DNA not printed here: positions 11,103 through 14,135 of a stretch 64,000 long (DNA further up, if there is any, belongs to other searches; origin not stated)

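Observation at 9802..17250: TusA/DsrE-headed Hdr module with an HdrA-GltD fusion: candidate undescribed NAD(P)H-linked sulfur-relay redox complex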

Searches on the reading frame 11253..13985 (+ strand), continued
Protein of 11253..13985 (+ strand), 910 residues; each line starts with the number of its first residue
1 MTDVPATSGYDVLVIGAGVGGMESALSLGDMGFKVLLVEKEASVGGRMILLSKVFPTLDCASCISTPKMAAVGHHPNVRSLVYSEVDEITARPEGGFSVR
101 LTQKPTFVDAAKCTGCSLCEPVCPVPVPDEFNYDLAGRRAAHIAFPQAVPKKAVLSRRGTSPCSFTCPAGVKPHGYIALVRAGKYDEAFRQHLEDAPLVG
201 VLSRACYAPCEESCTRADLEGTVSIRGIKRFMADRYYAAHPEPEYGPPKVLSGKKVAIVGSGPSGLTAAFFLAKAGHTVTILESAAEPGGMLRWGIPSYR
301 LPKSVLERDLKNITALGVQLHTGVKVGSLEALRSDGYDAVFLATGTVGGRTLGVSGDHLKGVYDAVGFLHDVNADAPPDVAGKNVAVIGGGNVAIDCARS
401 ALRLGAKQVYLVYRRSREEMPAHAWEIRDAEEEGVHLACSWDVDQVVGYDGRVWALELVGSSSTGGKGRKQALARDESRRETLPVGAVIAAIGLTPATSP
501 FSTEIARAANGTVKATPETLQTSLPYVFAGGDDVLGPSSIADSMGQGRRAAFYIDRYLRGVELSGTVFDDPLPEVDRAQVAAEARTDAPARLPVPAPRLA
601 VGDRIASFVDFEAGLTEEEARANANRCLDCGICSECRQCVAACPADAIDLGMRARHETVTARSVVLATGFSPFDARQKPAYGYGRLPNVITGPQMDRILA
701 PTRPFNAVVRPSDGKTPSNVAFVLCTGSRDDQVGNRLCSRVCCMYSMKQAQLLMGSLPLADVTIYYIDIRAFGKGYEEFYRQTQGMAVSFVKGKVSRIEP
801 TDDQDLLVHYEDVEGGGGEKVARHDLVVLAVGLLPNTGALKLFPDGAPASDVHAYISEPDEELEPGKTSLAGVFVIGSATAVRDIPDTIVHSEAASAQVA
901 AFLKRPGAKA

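Call 34: search_solved_structures(query=window:11253-13982:+, max_evalue=1e-10, show_alignments=0)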
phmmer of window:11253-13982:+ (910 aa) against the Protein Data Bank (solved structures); distinct sequences matched with E-value up to 1e-10: 21.
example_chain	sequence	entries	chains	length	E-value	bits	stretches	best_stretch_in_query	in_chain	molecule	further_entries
8rvv_A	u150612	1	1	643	2.8e-98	333.1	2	628-901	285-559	H(2):CoB-CoM heterodisulfide,ferredoxin reductase subunit A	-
8rvu_a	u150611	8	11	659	3.8e-98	332.7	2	628-901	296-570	H(2):CoB-CoM heterodisulfide,ferredoxin reductase subunit A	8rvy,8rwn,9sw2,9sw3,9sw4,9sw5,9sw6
9sfi_A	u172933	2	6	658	2.5e-94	320.1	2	625-901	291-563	CoB--CoM heterodisulfide reductase iron-sulfur subunit A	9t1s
5odc_A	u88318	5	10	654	1.3e-92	314.3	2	628-903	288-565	Heterodisulfide reductase, subunit A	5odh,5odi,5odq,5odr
9bov_A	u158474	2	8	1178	1.9e-92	313.8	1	160-639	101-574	Molybdopterin oxidoreductase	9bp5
9n5u_A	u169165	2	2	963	1.9e-83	284.1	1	161-576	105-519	NfnA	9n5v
7bkb_A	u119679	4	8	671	6.1e-83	282.4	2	628-898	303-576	CoB--CoM heterodisulfide reductase iron-sulfur subunit A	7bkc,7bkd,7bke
8oh5_C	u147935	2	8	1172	1.2e-81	278.1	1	161-639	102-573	Formate dehydrogenase-O, major subunit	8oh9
4ylf_B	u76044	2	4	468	8.7e-70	238.8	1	159-560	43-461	Dihydropyrimidine dehydrogenase subunit A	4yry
5jca_L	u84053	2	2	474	1.2e-66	228.5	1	161-558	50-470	NADH-dependent Ferredoxin:NADP Oxidoreductase (NfnI) subunit alpha | NADH-dependent Ferredoxin:NADP Oxidoreductase subunit alpha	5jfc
5vj7_A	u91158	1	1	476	3e-64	220.5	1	161-558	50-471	Oxidoreductase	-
7mfm_I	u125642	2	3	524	4.4e-46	160.4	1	176-563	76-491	Glutamate synthase (NADPH) small chain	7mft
6tjr_A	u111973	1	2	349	1.7e-40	141.9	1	658-898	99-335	Fumarate reductase/succinate dehydrogenase flavoprotein domain protein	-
2vdc_G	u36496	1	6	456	2.3e-39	138.2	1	156-559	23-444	GLUTAMATE SYNTHASE [NADPH] SMALL CHAIN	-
6s6s_G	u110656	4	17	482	2.6e-39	138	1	162-559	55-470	Glutamate synthase [NADPH] small chain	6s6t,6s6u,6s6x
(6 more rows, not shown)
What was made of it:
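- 11253..13985 (+): HdrL-type fusion (910 aa). An HdrA thioredoxin-reductase-like FAD domain whose inserted ferredoxin domain is split by a GltD/NfnB/StnC-like module (about aa 157-620; 2x[4Fe-4S], FAD, NAD(P)H). It has no HdrA N-terminal domain and no C-terminal ferredoxin domain, but keeps the Cys60/Cys63 pair (Cys63 = Cys197 of the 5ODC HdrA). PDB matches: HdrA over query 628-903, and NfnB/StnC-like chains over query 160-639 (call 34).
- On NfnAB / SudAB: The GltD-like module is embedded in HdrA (call 34).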

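Call 40: search_protein_families(library=pfam, proteins=[L057:12671-13795:+, L057:13808-14374:+, L057:14382-14642:+, L057:6679-7047:+, L057:15429-17135:-, L057:17213-18445:-, L073:14671-15642:+, L073:15635-16606:+, L073:16640-17269:+, L068:8435-8806:+], max_evalue=0.001)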
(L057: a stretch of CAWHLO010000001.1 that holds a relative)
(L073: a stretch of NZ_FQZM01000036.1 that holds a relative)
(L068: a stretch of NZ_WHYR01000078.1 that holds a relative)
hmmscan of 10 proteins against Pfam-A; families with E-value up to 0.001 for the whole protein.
L057:12671-13795:+ (374 aa): 5 families
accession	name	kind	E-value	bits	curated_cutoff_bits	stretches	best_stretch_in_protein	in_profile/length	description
PF12838.12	Fer4_7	-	3.2e-07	31.1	27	1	24-83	2-52/52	4Fe-4S dicluster domain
PF13183.11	Fer4_8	-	6.4e-07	30.3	27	1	21-82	2-67/68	4Fe-4S dicluster domain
PF13237.11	Fer4_10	-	1.1e-06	28.9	25.5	1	20-80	5-53/53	4Fe-4S dicluster domain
PF13187.11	Fer4_9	-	1.7e-06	28.4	27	1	24-83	2-51/52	4Fe-4S dicluster domain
PF13534.11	Fer4_17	-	7.2e-05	23.7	22.2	1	24-82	2-59/61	4Fe-4S dicluster domain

L057:13808-14374:+ (188 aa): 2 families
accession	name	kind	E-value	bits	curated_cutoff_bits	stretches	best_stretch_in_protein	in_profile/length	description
PF13686.11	DrsE_2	-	1.9e-48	164.8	25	1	31-187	2-156/156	DsrE/DsrF/DrsH-like family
PF02635.20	DsrE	-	4.1e-05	24.2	22.7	0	124-174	54-102/116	DsrE/DsrF-like family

L057:14382-14642:+ (86 aa): 0 families

L057:6679-7047:+ (122 aa): 10 families
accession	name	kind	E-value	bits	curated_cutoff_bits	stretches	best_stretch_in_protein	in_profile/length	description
PF01022.26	HTH_5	-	7.5e-13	48.6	22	1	24-66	3-45/47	Bacterial regulatory protein, arsR family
PF12840.13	HTH_20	-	2.9e-10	40.4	27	1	20-66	1-48/51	Helix-turn-helix domain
PF13412.12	HTH_24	-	1.4e-06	28.2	21.9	1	24-66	4-47/48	Winged helix-turn-helix DNA-binding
PF09339.16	HTH_IclR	-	3.7e-06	27.1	22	1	33-66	15-48/52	IclR helix-turn-helix domain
PF01978.25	TrmB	-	1.5e-05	25.1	25.6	1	31-82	17-67/68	Sugar-specific transcriptional regulator TrmB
PF21476.4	PF0610-like_N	-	1.6e-05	25.5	33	1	23-54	1-32/50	PF0610-like, N-terminal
PF12802.13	MarR_2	-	0.00016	22.2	27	1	32-70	14-54/61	MarR family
PF13545.12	HTH_Crp_2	-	0.00016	22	27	1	36-82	22-64/70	Crp-like helix-turn-helix domain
PF01047.28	MarR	-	0.00037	20.8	24.6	1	29-66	10-47/59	MarR family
PF24033.1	DUF7342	-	0.00054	20.4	31.6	1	30-94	11-77/150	Family of unknown function (DUF7342)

L057:15429-17135:- (568 aa): 3 families
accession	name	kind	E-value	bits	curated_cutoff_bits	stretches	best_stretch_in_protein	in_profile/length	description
PF05199.19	GMC_oxred_C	-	1.1e-21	78.2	24.6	1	430-552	4-139/139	GMC oxidoreductase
PF00732.25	GMC_oxred_N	-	4.2e-14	53.3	23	1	93-301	15-200/218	GMC oxidoreductase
PF00890.30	FAD_binding_2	-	1e-06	28.7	20.4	0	12-42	1-31/414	FAD binding domain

L057:17213-18445:- (410 aa): 3 families
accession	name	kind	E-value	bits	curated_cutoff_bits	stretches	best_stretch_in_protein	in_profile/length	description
PF13458.12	Peripla_BP_6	-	8.2e-33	114.9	31.7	1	67-400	1-329/343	Periplasmic binding protein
PF01094.35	ANF_receptor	-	1.1e-16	61.3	25.4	1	90-408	5-349/353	Receptor family ligand binding region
PF13433.12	Peripla_BP_5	-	0.0004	20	27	0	331-404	255-330/363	Periplasmic binding protein domain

L073:14671-15642:+ (323 aa): 1 family
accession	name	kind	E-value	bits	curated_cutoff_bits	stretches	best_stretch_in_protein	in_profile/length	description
PF00291.31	PALP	-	3.2e-80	270.1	35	1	24-311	1-295/295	Pyridoxal-phosphate dependent enzyme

L073:15635-16606:+ (323 aa): 1 family
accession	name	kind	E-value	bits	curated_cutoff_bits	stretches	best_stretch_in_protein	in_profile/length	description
PF00892.27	EamA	-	1.6e-33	116.2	28.2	2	183-317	2-134/135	EamA-like transporter family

L073:16640-17269:+ (209 aa): 1 family
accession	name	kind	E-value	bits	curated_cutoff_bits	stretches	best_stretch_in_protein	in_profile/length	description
PF01035.26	DNA_binding_1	-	7.3e-30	103.1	27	1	91-171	1-81/81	6-O-methylguanine DNA methyltransferase, DNA binding domain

L068:8435-8806:+ (123 aa): 2 families
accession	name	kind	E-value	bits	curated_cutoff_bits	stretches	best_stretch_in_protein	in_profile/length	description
PF02635.20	DsrE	-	6.9e-19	68.6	22.7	1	7-122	2-115/116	DsrE/DsrF-like family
PF13686.11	DrsE_2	-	1.3e-06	28.9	25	0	56-121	90-155/156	DsrE/DsrF/DrsH-like family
